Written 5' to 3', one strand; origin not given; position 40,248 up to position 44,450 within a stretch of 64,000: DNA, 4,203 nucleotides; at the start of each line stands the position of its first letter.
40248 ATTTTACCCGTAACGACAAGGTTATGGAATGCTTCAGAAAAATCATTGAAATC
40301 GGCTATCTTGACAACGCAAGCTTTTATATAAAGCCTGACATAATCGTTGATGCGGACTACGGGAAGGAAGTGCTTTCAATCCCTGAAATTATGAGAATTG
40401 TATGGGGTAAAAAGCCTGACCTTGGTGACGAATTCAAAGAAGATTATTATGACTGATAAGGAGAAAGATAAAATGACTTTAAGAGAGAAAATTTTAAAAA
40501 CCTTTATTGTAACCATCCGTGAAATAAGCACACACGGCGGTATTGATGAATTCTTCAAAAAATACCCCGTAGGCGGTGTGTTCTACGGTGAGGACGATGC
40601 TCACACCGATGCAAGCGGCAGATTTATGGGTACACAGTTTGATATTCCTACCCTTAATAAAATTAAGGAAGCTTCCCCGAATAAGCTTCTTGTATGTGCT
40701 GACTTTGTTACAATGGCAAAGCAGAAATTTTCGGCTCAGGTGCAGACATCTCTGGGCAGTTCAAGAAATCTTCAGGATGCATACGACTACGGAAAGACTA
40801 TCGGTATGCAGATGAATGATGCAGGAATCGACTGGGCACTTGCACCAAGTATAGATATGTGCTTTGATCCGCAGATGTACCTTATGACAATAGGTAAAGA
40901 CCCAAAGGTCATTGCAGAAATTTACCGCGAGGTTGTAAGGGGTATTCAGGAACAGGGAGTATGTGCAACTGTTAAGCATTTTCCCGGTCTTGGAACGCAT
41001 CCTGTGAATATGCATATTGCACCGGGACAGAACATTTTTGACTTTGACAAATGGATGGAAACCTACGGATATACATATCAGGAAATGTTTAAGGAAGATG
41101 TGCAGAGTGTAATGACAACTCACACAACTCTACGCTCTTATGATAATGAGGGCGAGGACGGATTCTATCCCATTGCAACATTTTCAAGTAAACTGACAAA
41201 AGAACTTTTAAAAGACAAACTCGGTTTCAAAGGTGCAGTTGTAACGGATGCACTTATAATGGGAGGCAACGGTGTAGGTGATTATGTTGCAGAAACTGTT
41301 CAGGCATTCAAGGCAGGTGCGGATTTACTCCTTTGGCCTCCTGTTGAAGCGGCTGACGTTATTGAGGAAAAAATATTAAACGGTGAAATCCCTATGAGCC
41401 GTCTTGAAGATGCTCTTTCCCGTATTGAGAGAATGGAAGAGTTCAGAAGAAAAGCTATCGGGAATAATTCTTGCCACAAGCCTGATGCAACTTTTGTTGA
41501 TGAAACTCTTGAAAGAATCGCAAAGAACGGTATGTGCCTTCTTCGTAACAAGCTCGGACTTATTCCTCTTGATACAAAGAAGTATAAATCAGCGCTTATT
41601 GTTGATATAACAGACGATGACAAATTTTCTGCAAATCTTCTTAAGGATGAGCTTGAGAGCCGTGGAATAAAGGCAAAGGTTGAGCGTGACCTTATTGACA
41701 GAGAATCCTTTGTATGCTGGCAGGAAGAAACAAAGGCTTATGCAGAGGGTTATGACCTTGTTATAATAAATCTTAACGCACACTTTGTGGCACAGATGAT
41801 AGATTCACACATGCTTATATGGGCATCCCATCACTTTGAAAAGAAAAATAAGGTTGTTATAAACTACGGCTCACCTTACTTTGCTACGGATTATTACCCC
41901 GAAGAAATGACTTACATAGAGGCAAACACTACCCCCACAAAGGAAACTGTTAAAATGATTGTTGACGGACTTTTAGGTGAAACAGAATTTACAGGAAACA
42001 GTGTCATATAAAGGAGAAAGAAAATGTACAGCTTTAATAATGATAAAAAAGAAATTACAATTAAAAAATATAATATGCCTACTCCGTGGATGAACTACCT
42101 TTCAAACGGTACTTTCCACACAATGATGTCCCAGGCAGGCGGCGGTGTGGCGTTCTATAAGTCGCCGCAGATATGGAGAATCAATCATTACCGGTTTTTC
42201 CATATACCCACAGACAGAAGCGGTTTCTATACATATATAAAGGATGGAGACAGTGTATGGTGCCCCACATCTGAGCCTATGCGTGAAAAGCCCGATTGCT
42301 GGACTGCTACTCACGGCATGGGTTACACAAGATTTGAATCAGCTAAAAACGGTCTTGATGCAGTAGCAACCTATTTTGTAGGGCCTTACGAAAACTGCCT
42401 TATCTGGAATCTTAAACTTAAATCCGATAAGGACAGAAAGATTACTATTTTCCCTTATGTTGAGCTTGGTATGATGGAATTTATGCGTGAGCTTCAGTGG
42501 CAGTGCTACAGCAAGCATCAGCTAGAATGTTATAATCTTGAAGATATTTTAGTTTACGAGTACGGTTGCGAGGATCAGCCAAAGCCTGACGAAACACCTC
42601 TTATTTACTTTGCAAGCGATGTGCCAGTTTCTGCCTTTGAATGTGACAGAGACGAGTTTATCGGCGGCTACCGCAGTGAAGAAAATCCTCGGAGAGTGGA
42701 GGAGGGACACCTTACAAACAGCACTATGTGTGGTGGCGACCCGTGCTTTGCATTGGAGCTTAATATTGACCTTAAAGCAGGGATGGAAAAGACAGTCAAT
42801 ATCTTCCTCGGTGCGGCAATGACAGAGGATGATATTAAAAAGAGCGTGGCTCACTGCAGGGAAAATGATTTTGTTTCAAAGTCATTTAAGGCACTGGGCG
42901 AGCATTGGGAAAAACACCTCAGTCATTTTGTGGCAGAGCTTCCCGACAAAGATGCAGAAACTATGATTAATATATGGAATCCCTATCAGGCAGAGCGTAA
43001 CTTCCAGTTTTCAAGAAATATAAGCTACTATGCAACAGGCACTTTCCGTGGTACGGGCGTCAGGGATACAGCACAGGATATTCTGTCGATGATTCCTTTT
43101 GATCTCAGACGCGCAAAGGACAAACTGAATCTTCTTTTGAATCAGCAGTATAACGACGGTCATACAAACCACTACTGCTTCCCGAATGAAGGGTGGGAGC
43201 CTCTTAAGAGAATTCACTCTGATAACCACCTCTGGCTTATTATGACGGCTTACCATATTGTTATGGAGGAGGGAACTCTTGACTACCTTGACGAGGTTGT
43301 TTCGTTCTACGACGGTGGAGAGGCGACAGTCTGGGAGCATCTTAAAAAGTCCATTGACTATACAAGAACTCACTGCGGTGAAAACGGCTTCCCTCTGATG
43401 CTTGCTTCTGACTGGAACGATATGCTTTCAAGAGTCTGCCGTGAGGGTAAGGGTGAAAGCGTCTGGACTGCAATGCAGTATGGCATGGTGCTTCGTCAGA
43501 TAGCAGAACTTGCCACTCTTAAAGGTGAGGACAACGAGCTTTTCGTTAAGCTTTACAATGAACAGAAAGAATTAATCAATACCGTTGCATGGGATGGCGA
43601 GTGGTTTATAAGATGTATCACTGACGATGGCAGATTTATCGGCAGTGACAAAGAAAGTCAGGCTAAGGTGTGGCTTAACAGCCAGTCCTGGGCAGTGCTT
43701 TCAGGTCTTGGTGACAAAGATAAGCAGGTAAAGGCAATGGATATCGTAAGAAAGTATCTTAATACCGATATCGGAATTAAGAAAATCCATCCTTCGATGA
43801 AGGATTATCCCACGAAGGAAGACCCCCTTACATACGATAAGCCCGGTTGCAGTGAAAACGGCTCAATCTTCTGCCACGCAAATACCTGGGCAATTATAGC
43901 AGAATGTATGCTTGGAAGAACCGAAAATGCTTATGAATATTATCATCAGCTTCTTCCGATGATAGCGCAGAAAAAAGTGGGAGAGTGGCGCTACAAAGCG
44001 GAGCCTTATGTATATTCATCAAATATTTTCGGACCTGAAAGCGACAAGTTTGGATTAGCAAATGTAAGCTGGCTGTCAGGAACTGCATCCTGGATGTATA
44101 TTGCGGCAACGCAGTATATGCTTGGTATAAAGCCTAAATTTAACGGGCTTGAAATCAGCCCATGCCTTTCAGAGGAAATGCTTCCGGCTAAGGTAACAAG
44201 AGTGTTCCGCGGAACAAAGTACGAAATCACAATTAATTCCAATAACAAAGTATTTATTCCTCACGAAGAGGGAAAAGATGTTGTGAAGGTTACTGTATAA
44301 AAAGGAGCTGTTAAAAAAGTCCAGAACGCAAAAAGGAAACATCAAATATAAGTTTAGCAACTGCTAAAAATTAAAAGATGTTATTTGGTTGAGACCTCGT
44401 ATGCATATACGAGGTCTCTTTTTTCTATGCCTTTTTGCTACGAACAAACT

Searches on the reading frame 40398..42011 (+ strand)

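Call 26: search_protein_families(library=pfam, proteins=[window:40398-42011:+], max_evalue=0.00001)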
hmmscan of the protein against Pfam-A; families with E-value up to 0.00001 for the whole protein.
window:40398-42011:+ (537 aa): 1 family
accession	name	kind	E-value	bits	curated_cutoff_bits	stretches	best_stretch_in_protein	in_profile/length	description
PF00933.27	Glyco_hydro_3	-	2.1e-43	149.4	27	1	28-345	2-315/316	Glycosyl hydrolase family 3 N terminal domain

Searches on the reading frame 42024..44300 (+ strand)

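Call 26: search_protein_families(library=pfam, proteins=[window:42024-44300:+], max_evalue=0.00001)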
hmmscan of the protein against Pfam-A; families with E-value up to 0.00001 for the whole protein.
window:42024-44300:+ (758 aa): 2 families
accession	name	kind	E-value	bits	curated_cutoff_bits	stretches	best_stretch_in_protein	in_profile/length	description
PF17167.11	Glyco_hydro_94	-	6.5e-112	374.7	27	1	294-701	1-420/420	Glycosyl hydrolase 94 superfamily, catalytic domain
PF06165.18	GH94_b-supersand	-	9.7e-63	212.4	23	1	19-263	1-251/251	Glycosyl hydrolase 94, supersandwich domain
